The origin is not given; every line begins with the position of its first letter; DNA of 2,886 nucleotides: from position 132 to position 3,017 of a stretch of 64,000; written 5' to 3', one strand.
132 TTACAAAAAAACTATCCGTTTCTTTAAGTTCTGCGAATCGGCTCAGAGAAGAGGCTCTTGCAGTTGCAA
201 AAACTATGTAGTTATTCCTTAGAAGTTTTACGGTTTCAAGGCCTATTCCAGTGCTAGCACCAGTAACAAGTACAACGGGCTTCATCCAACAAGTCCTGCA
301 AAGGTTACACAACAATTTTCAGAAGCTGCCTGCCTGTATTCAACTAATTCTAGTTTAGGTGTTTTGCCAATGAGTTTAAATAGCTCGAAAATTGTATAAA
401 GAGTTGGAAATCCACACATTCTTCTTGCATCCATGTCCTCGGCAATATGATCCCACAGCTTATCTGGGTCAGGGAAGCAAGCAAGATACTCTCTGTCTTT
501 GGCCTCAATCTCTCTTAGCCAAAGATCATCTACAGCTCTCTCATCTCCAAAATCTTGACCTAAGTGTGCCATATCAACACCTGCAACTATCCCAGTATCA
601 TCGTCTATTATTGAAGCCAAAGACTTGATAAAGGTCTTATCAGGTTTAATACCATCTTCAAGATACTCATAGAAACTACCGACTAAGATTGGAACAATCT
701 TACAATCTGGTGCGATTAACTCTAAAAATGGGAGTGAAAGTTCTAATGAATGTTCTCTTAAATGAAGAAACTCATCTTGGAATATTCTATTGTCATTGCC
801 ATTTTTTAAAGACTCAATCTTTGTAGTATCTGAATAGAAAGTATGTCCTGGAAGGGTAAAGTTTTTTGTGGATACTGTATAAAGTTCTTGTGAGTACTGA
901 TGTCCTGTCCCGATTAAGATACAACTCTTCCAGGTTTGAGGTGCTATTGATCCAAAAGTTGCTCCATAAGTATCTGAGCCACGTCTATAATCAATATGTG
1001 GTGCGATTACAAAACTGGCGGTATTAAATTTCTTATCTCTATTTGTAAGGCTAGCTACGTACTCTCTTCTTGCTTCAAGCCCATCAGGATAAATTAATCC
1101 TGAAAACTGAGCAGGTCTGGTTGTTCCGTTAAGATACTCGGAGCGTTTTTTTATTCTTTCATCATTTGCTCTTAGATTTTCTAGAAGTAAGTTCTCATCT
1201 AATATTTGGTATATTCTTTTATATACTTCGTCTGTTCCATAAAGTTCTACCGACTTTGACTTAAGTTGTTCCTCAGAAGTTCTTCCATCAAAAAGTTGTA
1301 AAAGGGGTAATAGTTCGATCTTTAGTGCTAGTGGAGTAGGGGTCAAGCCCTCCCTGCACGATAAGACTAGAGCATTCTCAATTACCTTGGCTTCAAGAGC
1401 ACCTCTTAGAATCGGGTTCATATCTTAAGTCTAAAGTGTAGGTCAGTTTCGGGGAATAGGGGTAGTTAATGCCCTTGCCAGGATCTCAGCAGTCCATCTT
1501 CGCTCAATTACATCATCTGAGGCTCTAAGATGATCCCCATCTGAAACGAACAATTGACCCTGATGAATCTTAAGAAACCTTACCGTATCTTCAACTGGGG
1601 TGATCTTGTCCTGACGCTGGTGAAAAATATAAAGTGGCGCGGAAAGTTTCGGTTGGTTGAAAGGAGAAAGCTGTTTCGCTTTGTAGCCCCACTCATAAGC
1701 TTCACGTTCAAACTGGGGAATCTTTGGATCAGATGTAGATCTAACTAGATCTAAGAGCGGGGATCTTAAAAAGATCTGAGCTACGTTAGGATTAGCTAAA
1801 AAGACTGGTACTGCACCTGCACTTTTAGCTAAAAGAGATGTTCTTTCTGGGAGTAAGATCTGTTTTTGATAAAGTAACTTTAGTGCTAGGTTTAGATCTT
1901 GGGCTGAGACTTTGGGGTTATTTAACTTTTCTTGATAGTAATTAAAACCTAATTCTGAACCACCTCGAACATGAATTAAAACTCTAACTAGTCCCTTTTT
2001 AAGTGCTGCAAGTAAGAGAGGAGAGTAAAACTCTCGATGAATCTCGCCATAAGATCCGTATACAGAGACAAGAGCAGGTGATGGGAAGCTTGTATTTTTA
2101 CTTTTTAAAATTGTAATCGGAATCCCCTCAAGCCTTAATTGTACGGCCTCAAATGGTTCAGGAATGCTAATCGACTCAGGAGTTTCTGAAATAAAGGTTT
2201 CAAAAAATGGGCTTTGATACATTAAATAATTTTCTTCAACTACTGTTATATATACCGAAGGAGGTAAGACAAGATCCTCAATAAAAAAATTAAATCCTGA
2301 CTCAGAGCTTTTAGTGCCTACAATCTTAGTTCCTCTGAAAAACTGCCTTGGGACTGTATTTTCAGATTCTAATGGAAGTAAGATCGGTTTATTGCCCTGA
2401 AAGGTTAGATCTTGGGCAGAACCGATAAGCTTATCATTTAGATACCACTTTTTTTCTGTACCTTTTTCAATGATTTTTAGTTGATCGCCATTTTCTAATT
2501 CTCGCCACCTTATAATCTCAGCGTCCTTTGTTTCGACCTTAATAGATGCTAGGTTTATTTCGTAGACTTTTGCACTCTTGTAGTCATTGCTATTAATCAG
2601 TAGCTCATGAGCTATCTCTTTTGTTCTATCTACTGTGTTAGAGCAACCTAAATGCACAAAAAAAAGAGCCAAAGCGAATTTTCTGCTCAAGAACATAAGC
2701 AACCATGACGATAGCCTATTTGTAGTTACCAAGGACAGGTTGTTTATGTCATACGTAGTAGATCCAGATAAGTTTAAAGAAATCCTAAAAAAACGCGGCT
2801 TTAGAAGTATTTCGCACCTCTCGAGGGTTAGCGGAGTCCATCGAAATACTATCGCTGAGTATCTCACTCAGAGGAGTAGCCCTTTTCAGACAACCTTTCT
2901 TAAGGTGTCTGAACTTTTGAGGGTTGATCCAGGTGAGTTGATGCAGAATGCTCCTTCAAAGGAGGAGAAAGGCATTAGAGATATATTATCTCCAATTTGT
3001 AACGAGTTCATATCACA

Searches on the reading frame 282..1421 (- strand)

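Call 23: search_protein_families(library=pfam, proteins=[window:282-1421:-], max_evalue=0.00001)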
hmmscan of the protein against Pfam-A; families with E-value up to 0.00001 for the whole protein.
window:282-1421:- (379 aa): 1 family
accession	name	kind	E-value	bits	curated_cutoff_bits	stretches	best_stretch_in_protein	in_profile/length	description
PF01875.22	Memo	-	6.4e-26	91.6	27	1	104-366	2-253/269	Memo-like protein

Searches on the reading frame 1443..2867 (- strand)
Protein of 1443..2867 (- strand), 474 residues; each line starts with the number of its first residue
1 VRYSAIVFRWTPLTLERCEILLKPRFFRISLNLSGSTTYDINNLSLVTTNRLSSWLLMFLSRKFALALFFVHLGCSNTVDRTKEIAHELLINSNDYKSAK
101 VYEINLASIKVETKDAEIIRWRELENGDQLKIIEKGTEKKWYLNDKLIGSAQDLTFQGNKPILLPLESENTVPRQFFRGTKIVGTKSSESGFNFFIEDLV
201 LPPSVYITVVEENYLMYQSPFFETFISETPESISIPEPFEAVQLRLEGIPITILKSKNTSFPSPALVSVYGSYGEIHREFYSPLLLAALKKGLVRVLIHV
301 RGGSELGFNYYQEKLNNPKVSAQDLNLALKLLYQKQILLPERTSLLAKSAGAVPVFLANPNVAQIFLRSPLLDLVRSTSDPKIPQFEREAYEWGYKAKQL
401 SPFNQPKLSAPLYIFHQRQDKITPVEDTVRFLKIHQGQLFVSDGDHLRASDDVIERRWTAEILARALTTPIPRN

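Call 23: search_protein_families(library=pfam, proteins=[window:1443-2867:-], max_evalue=0.00001)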
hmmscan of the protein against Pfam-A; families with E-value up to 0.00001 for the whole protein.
window:1443-2867:- (474 aa): 1 family
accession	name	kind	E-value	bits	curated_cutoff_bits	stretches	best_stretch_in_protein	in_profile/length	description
PF00326.27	Peptidase_S9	-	5.3e-06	26.5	22.6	1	289-433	10-168/213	Prolyl oligopeptidase family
